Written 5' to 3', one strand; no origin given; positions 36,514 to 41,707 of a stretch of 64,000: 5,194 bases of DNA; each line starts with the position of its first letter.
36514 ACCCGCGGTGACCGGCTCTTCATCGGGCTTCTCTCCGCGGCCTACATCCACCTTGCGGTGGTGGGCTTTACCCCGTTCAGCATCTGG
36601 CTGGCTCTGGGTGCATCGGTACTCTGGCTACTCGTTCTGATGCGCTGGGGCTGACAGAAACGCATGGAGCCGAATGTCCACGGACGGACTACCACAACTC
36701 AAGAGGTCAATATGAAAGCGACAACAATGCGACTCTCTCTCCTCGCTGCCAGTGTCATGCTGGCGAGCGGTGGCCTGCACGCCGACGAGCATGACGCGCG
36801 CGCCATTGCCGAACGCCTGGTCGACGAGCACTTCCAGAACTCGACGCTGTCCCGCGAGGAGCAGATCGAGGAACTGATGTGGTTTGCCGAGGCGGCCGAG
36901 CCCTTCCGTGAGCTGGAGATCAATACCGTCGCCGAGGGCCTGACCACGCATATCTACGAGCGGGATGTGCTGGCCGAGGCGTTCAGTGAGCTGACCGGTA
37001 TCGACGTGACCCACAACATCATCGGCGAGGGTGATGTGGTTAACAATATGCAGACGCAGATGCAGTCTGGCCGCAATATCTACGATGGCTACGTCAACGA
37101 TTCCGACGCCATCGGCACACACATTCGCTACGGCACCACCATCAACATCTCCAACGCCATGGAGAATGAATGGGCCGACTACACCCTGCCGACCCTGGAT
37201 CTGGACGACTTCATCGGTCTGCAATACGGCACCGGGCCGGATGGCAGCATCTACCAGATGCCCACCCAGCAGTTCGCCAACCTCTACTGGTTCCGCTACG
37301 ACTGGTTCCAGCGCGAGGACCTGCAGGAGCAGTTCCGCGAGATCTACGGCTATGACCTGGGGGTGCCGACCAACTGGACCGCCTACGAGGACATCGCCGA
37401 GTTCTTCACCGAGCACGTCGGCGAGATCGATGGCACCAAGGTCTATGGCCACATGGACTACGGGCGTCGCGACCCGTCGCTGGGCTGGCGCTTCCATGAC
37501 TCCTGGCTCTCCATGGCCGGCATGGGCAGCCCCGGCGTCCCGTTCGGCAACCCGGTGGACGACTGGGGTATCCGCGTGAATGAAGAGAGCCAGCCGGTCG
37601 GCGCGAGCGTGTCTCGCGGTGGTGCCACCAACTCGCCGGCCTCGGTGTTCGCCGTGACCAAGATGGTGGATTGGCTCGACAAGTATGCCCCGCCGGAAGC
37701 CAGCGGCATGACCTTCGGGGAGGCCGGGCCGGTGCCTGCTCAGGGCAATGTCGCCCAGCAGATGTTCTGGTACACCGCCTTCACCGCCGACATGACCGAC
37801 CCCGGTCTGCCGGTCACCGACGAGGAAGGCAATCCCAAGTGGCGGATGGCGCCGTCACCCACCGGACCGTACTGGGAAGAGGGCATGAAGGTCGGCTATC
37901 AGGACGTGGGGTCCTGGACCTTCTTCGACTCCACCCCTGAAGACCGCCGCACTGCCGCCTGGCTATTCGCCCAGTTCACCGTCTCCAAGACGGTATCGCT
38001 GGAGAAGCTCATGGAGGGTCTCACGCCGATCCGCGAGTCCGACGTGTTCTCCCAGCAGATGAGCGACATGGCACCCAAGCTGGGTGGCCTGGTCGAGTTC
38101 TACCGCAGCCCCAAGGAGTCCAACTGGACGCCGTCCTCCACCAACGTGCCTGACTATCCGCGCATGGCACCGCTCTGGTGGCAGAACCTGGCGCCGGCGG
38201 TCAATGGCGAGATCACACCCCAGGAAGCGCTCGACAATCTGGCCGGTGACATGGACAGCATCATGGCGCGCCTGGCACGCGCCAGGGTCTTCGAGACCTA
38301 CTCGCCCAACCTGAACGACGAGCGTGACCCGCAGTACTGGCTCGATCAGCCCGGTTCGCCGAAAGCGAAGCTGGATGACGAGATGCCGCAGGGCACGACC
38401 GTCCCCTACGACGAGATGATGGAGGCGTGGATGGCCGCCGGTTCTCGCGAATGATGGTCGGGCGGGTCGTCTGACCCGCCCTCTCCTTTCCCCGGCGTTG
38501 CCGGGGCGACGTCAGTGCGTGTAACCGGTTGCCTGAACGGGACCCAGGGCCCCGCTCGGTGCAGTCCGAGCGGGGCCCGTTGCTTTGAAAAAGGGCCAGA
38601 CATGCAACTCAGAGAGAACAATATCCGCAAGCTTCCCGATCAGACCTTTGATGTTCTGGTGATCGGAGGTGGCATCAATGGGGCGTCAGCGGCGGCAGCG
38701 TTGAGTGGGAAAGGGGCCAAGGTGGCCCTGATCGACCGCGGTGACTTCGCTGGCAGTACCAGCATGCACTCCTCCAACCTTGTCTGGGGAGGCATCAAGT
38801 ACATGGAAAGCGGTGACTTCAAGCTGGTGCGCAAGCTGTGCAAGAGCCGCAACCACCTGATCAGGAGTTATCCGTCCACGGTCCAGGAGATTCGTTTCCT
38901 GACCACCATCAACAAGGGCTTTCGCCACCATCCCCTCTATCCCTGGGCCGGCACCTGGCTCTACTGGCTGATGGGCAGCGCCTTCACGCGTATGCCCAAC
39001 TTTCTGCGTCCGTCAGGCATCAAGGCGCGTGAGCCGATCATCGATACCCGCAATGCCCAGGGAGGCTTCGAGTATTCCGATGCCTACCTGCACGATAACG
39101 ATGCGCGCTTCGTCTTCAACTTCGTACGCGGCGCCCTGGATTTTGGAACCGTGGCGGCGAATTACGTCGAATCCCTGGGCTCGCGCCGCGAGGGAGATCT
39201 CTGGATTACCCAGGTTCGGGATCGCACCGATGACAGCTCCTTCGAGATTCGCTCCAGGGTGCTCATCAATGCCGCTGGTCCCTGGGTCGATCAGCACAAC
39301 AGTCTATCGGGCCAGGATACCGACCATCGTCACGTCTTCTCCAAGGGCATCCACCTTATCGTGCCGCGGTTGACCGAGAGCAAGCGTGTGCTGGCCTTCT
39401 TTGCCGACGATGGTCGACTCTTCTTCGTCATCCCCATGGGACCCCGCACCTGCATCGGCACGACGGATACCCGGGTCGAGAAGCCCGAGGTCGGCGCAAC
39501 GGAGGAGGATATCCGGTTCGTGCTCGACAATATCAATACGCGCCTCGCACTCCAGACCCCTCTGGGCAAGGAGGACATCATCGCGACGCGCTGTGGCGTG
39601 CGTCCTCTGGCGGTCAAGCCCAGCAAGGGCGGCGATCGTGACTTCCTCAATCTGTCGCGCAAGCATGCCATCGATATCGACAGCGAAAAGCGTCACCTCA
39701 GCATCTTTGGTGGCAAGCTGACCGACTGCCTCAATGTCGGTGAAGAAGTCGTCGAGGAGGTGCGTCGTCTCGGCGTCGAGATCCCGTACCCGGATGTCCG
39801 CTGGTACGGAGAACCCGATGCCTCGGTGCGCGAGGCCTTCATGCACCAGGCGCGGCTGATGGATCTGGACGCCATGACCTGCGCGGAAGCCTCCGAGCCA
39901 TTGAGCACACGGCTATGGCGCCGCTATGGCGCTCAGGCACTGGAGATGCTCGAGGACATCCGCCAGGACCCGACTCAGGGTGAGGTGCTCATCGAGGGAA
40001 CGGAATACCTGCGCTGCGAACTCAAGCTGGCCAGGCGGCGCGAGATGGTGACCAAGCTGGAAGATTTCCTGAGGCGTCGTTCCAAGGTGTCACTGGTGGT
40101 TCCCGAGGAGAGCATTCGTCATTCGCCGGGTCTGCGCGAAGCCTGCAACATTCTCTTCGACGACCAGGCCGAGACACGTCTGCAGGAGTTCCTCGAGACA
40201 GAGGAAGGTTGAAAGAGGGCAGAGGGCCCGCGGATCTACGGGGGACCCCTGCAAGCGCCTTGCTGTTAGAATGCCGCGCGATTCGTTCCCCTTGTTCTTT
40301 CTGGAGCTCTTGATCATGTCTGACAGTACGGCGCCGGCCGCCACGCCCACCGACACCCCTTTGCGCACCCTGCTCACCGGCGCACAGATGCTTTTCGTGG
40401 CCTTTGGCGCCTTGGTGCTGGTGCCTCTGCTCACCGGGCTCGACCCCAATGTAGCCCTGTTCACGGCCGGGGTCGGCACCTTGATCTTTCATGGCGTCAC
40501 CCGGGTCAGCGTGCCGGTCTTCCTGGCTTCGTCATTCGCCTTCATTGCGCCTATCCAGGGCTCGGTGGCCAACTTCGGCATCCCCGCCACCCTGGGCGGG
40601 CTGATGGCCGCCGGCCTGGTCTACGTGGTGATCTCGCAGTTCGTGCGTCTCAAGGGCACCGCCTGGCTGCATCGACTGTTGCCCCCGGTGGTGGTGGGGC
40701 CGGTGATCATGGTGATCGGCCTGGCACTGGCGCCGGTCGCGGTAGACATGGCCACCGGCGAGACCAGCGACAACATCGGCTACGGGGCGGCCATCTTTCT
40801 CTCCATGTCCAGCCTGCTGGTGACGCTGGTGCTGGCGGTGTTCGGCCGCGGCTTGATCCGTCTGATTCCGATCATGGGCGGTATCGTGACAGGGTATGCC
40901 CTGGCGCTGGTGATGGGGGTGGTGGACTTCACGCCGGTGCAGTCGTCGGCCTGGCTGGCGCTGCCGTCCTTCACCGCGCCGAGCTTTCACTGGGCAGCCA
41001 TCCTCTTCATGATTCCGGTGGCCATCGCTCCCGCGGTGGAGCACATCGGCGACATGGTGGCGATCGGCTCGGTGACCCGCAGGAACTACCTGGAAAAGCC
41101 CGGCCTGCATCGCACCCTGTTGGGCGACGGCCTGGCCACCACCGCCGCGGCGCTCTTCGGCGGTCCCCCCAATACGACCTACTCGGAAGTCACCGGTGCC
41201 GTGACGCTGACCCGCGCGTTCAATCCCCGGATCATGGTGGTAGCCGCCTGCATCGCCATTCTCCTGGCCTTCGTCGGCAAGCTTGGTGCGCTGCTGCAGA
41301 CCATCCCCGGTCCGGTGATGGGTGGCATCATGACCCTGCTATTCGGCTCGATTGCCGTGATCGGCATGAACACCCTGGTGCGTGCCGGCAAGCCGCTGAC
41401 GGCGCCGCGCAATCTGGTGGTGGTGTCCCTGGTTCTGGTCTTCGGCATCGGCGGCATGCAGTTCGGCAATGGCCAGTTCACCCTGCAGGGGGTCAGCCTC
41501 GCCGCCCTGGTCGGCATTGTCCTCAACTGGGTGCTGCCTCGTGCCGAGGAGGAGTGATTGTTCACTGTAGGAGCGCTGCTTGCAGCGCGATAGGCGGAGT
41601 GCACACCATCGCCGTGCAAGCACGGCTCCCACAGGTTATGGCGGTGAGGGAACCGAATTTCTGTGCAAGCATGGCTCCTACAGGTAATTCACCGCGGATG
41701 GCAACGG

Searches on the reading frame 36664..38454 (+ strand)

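Call 55: search_protein_families(library=pfam, proteins=[window:36664-38454:+], max_evalue=0.000001)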
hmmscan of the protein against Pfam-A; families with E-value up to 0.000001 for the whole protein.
window:36664-38454:+ (596 aa): 2 families
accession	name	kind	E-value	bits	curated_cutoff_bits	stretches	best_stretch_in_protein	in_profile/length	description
PF01547.30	SBP_bac_1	-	1e-09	39.3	26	1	103-441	13-302/307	Bacterial extracellular solute-binding protein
PF13416.11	SBP_bac_8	-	5.9e-08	33.3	27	1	103-459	2-264/279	Bacterial extracellular solute-binding protein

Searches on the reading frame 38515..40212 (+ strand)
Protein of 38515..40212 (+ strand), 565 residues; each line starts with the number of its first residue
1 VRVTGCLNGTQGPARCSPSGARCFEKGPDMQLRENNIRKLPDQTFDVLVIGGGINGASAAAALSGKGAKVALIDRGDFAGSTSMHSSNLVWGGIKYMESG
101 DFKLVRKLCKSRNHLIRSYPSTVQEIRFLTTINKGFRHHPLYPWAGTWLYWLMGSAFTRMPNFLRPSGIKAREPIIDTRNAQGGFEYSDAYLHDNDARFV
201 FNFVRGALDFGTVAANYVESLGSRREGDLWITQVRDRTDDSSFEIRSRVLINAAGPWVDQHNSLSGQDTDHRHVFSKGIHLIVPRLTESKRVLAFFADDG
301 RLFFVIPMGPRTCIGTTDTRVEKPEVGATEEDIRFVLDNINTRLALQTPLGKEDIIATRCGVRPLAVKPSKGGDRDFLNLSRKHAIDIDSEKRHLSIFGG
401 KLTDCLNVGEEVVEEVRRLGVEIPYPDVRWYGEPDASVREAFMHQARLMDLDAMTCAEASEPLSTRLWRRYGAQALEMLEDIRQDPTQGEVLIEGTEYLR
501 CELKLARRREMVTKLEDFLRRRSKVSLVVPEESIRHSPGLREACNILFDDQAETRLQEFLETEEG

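Call 55: search_protein_families(library=pfam, proteins=[window:38515-40212:+], max_evalue=0.000001)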
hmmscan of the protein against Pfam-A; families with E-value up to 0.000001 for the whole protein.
window:38515-40212:+ (565 aa): 2 families
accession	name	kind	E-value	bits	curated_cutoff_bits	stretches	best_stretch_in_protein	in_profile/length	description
PF01266.30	DAO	-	3.5e-37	129.2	27.9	1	46-365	1-313/353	FAD dependent oxidoreductase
PF16901.10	DAO_C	-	3.6e-11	43.5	31.4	1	459-533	28-104/126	C-terminal domain of alpha-glycerophosphate oxidase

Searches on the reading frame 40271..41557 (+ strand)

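Call 55: search_protein_families(library=pfam, proteins=[window:40271-41557:+], max_evalue=0.000001)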
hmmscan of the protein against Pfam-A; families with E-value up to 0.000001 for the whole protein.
window:40271-41557:+ (428 aa): 1 family
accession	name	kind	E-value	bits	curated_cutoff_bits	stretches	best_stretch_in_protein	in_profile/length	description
PF00860.26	Xan_ur_permease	-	2e-92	310.4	27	1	33-397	3-385/389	Permease family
